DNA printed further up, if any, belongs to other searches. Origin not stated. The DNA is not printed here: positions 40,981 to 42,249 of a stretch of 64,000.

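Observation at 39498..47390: Compact gliding/T9SS module: gldJ and a PorP/SprF-family gene transcribed divergently from porU-porV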

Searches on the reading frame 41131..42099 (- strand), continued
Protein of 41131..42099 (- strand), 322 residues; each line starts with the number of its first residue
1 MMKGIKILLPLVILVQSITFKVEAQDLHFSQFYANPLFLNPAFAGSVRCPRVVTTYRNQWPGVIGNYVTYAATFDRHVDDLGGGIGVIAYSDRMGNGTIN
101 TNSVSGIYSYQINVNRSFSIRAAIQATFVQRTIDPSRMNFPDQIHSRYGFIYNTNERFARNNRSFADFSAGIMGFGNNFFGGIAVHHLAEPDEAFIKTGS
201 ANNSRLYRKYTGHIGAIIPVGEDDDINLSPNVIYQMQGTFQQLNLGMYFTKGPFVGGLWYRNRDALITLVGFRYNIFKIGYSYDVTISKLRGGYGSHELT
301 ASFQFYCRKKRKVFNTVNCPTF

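Call 46: fold_search(model_id=the predicted structure, library=pdb)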
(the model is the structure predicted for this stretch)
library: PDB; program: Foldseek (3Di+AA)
matches with E <= 10: 1308; with E <= 0.001: 129
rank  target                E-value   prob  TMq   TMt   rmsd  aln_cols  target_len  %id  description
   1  8gl6_F                4.4e-09  1.00  0.52  0.46   7.9       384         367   12  The Type 9 Secretion System in vitro assembled, RemA-CTD substrate bound complex (released 2024-01-31)
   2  3pgr                  5.9e-07  1.00  0.45  0.40   9.9       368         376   12  Asp348Arg mutant of EcFadL (released 2011-05-25)
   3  3bry_A                6.2e-07  1.00  0.49  0.42   8.8       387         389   10  Crystal structure of the Ralstonia pickettii toluene transporter TbuX (released 2008-06-10)
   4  3pgu                  6.9e-07  1.00  0.46  0.38  11.5       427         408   10  Phe3Glu mutant of EcFadL (released 2011-05-25)
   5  3pgs_A                7.3e-07  1.00  0.44  0.35  11.4       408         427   11  Phe3Gly mutant of EcFadL (released 2011-05-25)
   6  2r8a_A                9.5e-07  1.00  0.48  0.44   9.1       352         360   12  Crystal structure of the long-chain fatty acid transporter FadL mutant delta N8 (released 2008-09-23)
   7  1t1l_A                1.7e-06  1.00  0.49  0.40  10.4       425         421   12  Crystal structure of the long-chain fatty acid transporter FadL (released 2004-06-15)
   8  2f1c                  1.9e-06  1.00  0.51  0.63   5.6       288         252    9  Crystal structure of the monomeric porin OmpG (released 2006-06-27)
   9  6z38                  2.9e-06  1.00  0.43  0.35  10.6       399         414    9  TodX deltaS2S3 mutant monoaromatic hydrocarbon channel (released 2020-11-04)
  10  2r89_A                3.3e-06  1.00  0.51  0.46   8.7       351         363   12  Crystal structure of the long-chain fatty acid transporter FadL mutant delta N3 (released 2008-09-23)
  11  6fsu_B                3.7e-06  1.00  0.36  0.31  10.8       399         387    9  Crystal structure of E.coli BamA beta-barrel with a C-terminal extension (released 2018-11-14)
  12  5prn                  5.9e-06  1.00  0.32  0.35  12.4       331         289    7  E1M, Y96W, S119W MUTANT OF RH. BLASTICA PORIN (released 1998-08-12)
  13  6fsu_A                9.1e-06  1.00  0.37  0.32  10.6       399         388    9  Crystal structure of E.coli BamA beta-barrel with a C-terminal extension (released 2018-11-14)
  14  2r4n_A                1.0e-05  1.00  0.43  0.34  12.6       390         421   12  Crystal structure of the long-chain fatty acid transporter FadL mutant N33A (released 2008-09-16)
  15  2prn                  1.1e-05  1.00  0.32  0.35  11.8       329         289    7  RHODOPSEUDOMONAS BLASTICA PORIN, TRIPLE MUTANT E1M, E99W, A116W (released 1999-01-13)
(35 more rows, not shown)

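Call 48: search_protein_representatives(protein=window:41131-42099:-)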
Query: 322 residues. Proteins with E-value up to 0.001 (for the whole library): 10178; up to 1e-10: 4731; up to 1e-30: 789. The best 150 are listed.
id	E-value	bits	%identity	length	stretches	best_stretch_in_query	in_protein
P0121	4.6e-101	354.8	52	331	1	5-322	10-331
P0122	2.9e-92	325.9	52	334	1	19-322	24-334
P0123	3.4e-91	322.4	47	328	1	5-322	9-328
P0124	9.3e-84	298.0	48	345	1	6-322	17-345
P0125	6.0e-83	295.3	43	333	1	5-322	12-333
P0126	5.7e-81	288.8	44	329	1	12-322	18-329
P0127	1.5e-77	277.5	46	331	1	5-322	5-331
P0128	5.7e-77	275.7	45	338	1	6-322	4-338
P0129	1.0e-75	271.6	44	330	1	14-322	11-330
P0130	3.3e-75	269.9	46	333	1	10-322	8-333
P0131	6.2e-74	265.7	43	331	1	11-322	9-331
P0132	1.5e-73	264.4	45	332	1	14-312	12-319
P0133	1.6e-73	264.4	43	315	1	11-322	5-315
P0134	2.3e-73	263.8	43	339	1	4-322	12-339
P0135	2.7e-73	263.6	44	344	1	18-322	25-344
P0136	2.3e-72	260.6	40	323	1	7-322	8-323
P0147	4.1e-69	249.9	39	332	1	14-322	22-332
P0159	2.3e-65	237.5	38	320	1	12-322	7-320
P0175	3.0e-63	230.6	38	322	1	4-322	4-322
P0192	1.9e-59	218.1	37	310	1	12-322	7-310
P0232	4.7e-54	200.4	35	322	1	19-322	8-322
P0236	1.7e-53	198.5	31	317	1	12-322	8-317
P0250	3.3e-52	194.3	34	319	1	14-322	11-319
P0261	1.2e-51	192.5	34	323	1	18-322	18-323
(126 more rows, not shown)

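Call 50: list_cluster_members(proteins=[P0125, P0136, P0147, P0159, P0175, P0192, P0232, P0236, P0250, P0261])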
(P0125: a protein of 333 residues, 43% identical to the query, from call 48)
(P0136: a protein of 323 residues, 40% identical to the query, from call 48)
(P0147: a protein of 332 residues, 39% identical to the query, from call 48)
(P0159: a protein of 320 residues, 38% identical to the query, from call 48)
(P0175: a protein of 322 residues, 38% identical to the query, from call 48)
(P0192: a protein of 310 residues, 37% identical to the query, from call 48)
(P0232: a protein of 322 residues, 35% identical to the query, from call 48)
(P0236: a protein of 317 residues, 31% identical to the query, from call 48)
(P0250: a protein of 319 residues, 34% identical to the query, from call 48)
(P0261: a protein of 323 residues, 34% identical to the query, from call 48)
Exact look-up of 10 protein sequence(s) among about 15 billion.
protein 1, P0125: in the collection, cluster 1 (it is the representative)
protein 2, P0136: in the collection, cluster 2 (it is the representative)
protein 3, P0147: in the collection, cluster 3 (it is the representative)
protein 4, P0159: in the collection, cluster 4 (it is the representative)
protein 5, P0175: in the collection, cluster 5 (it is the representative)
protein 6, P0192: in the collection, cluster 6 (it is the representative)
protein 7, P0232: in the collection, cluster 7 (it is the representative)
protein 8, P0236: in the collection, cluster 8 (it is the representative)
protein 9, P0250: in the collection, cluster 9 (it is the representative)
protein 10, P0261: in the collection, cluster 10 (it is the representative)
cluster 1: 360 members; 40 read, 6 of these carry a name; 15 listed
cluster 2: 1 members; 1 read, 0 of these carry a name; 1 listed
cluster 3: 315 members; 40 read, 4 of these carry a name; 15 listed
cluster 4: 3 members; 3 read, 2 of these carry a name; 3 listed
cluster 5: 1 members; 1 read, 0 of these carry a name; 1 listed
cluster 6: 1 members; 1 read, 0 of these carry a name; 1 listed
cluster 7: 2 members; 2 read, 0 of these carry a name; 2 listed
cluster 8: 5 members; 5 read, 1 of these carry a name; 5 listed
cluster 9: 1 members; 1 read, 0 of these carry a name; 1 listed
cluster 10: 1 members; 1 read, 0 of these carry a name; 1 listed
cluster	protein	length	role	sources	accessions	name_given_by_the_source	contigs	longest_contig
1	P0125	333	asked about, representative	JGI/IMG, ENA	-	-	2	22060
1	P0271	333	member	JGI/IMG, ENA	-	type IX secretion system PorP/SprF family membrane protein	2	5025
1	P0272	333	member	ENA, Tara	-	strand:- start:418 stop:1419 length:1002 start_codon:yes stop_codon:yes gene_type:complete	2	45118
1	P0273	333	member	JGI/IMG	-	type IX secretion system PorP/SprF family membrane protein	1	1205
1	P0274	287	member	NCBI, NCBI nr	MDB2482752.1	PorP/SprF family type IX secretion system membrane protein, partial [bacterium] | PorP/SprF family type IX secretion system membrane protein [bacterium]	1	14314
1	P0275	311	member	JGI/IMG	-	type IX secretion system PorP/SprF family membrane protein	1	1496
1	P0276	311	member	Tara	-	strand:- start:64 stop:999 length:936 start_codon:yes stop_codon:yes gene_type:complete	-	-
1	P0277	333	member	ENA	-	-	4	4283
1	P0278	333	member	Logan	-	-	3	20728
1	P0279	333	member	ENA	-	-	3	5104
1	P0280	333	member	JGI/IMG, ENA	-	-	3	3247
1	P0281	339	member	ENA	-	-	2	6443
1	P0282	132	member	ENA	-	-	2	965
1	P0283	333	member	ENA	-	-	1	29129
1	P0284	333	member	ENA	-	-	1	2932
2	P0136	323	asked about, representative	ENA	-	-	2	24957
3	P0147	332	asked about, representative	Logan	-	-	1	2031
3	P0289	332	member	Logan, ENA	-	-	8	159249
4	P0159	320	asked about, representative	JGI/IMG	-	type IX secretion system PorP/SprF family membrane protein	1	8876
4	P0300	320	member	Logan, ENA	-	-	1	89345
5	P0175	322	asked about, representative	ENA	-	-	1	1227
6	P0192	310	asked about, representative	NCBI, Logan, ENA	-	-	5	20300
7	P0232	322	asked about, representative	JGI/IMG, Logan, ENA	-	-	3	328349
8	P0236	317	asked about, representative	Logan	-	-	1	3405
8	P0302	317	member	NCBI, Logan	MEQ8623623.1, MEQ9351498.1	MAG: PorP/SprF family type IX secretion system membrane protein [Vicingaceae bacterium]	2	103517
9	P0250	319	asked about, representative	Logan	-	-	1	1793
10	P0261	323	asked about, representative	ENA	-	-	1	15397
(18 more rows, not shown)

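Call 51: find_encoding_contigs(protein=P0232, flank=8000, max_places=2)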
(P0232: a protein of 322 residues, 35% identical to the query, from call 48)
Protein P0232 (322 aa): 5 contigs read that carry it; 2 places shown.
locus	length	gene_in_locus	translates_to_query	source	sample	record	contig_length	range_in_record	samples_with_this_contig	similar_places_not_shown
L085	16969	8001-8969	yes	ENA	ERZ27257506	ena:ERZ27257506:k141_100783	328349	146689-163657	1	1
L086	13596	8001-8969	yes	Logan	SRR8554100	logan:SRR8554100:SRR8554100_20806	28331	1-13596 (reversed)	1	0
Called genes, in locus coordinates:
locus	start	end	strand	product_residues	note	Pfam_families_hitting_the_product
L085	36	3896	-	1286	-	PF01364:Peptidase_C25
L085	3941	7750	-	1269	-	PF01364:Peptidase_C25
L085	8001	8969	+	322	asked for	PF11751:PorP_SprF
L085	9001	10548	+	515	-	PF03781:FGE-sulfatase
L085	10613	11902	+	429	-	PF01225:Mur_ligase, PF08245:Mur_ligase_M, PF02875:Mur_ligase_C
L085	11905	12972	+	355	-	PF03702:AnmK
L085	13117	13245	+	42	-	-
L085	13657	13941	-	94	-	PF03031:NIF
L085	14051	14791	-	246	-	PF01066:CDP-OH_P_transf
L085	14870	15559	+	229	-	-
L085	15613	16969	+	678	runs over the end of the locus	PF04185:Phosphoesterase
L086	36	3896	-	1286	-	PF01364:Peptidase_C25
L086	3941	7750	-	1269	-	PF01364:Peptidase_C25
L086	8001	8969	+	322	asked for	PF11751:PorP_SprF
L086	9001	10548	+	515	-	PF03781:FGE-sulfatase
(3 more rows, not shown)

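Call 52: find_encoding_contigs(protein=P0302, flank=8000, max_places=1)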
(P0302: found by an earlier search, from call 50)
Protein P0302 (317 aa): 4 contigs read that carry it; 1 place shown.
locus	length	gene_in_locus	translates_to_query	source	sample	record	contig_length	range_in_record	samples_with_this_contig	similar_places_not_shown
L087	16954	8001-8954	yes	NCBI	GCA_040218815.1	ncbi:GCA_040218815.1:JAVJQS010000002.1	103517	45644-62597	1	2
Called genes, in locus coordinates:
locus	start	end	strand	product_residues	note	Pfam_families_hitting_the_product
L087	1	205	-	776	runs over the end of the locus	PF00989:PAS (weak), PF13188:PAS_8 (weak), PF13426:PAS_9, PF13185:GAF_2, PF00512:HisKA, PF02518:HATPase_c, PF00072:Response_reg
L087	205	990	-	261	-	PF00989:PAS (weak), PF13426:PAS_9 (weak), PF08447:PAS_3, PF08448:PAS_4 (faint), PF14598:PAS_11 (weak), PF08447:PAS_3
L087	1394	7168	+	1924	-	PF18911:PKD_4, PF00801:PKD, PF18911:PKD_4, PF00801:PKD, PF18911:PKD_4, PF00801:PKD, PF18911:PKD_4, PF18911:PKD_4, +9 more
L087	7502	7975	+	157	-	PF13585:CHU_C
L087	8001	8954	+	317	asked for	PF11751:PorP_SprF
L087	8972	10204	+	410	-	PF18962:Por_Secre_tail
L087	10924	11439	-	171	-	-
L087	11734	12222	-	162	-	-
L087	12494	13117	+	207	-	PF09851:SHOCT (weak)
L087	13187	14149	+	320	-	PF00070:Pyr_redox (faint), PF01134:GIDA (faint), PF01266:DAO (faint), PF03486:HI0933_like (faint), PF07992:Pyr_redox_2, PF12831:FAD_oxidored (faint), PF13434:Lys_Orn_oxgnase (faint), PF13738:Pyr_redox_3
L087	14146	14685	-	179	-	PF05995:CDO_I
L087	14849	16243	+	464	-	PF00282:Pyridoxal_deC, PF00266:Aminotran_5 (weak), PF01212:Beta_elim_lyase (weak)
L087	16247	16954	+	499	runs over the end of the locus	PF00474:SSF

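Call 53: find_encoding_contigs(protein=P0289, flank=8000, max_places=1)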
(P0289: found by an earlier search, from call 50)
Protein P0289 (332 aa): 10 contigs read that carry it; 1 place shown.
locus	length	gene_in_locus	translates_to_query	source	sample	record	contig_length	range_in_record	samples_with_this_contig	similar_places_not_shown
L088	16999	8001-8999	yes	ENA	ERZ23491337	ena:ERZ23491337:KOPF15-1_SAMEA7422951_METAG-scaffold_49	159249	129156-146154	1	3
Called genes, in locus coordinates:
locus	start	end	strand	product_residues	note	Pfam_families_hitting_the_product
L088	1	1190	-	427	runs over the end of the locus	PF00364:Biotin_lipoyl, PF02817:E3_binding, PF00198:2-oxoacid_dh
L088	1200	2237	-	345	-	PF00676:E1_dh, PF02775:TPP_enzyme_C, PF00456:Transketolase_N (weak)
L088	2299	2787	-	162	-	PF00383:dCMP_cyt_deam_1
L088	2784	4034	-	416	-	PF19572:PorV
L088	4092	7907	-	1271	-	PF01364:Peptidase_C25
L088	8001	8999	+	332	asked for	PF11751:PorP_SprF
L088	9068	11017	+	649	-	PF03781:FGE-sulfatase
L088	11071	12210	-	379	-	PF02771:Acyl-CoA_dh_N, PF02770:Acyl-CoA_dh_M, PF00441:Acyl-CoA_dh_1, PF08028:Acyl-CoA_dh_2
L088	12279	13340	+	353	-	PF03702:AnmK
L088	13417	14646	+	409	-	PF02812:ELFV_dehydrog_N, PF00208:ELFV_dehydrog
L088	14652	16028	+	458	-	PF03600:CitMHS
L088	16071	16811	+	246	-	PF01618:MotA_ExbB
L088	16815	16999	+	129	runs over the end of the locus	PF02472:ExbD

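Call 54: find_encoding_contigs(protein=P0300, flank=8000, max_places=1)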
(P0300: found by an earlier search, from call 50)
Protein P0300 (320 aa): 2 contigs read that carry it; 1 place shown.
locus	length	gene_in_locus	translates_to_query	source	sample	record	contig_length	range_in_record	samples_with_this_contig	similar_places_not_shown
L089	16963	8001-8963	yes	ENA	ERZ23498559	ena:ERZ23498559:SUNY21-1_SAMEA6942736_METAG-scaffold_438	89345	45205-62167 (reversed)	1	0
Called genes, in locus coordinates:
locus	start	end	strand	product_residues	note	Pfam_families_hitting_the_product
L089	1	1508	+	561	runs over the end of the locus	PF13174:TPR_6 (faint), PF13525:YfiO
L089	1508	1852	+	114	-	PF01192:RNA_pol_Rpb6 (weak)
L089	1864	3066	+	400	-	PF02441:Flavoprotein, PF04127:DFP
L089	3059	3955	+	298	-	PF16119:DUF4835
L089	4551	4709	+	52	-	-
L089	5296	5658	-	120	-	-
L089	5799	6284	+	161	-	PF04542:Sigma70_r2, PF08281:Sigma70_r4_2, PF04545:Sigma70_r4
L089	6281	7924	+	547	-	PF11751:PorP_SprF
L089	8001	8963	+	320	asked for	PF11751:PorP_SprF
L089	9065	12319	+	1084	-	PF18911:PKD_4, PF00801:PKD (faint), PF19081:Ig_7 (faint), PF13585:CHU_C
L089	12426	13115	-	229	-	PF22252:PNGase_F-II_N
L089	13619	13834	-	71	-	-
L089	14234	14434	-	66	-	PF22827:GldL_N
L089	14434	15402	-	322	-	PF00579:tRNA-synt_1b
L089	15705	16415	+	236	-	PF01553:Acyltransferase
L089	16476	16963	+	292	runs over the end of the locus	PF02629:CoA_binding, PF13380:CoA_binding_2 (faint), PF13607:Succ_CoA_lig, PF00549:Ligase_CoA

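Call 56: find_encoding_contigs(protein=P0136, flank=7000, max_places=1)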
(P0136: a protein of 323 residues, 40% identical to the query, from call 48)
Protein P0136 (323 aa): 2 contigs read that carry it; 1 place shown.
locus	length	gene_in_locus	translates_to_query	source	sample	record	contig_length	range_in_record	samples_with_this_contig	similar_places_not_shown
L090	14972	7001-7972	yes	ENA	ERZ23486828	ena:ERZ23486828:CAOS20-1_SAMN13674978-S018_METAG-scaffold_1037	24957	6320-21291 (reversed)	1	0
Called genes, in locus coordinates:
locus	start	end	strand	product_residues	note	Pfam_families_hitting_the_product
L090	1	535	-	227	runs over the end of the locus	-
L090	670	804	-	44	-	-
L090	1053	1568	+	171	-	PF02620:YceD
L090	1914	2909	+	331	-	PF00108:Thiolase_N (faint), PF08545:ACP_syn_III, PF08541:ACP_syn_III_C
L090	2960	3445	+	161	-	PF00364:Biotin_lipoyl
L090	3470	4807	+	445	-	PF00289:Biotin_carb_N, PF02222:ATP-grasp, PF02655:ATP-grasp_3 (weak), PF02786:CPSase_L_D2, PF07478:Dala_Dala_lig_C, PF02785:Biotin_carb_C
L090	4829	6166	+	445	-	PF01266:DAO (faint), PF01494:FAD_binding_3, PF13450:NAD_binding_8 (weak)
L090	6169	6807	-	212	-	PF00072:Response_reg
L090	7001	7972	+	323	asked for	PF11751:PorP_SprF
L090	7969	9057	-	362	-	PF13439:Glyco_transf_4 (weak), PF00534:Glycos_transf_1, PF13692:Glyco_trans_1_4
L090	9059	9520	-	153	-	PF00551:Formyl_trans_N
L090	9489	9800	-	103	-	-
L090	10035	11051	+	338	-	PF01565:FAD_binding_4, PF02873:MurB_C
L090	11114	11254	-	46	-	-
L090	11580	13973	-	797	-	PF26696:PTL_trimer, PF13884:Peptidase_S74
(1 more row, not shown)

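Call 57: find_encoding_contigs(protein=P0261, flank=7000, max_places=1)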
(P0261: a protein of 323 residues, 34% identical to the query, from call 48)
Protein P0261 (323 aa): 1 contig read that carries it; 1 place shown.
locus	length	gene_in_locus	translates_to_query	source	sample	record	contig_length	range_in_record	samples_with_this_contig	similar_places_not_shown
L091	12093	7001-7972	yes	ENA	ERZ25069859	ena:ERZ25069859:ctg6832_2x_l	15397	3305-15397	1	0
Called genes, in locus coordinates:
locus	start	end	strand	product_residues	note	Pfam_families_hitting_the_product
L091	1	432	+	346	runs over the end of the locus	PF09587:PGA_cap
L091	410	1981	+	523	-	PF00924:MS_channel_2nd, PF21082:MS_channel_3rd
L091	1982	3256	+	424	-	PF05496:RuvB_N, PF04851:ResIII (faint), PF13173:AAA_14 (weak), PF20720:nSTAND3 (weak), PF00004:AAA, PF07728:AAA_5 (weak), PF16193:AAA_assoc_2, PF12002:MgsA_C, +1 more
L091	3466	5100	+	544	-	PF02386:TrkH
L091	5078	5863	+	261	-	PF03819:MazG, PF01503:PRA-PH (weak), PF03819:MazG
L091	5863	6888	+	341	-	PF16125:DUF4837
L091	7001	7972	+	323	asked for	PF11751:PorP_SprF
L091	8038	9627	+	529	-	PF03781:FGE-sulfatase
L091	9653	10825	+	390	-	PF08245:Mur_ligase_M, PF02875:Mur_ligase_C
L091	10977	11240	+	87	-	PF02569:Pantoate_ligase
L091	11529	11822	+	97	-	PF02569:Pantoate_ligase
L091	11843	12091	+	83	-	?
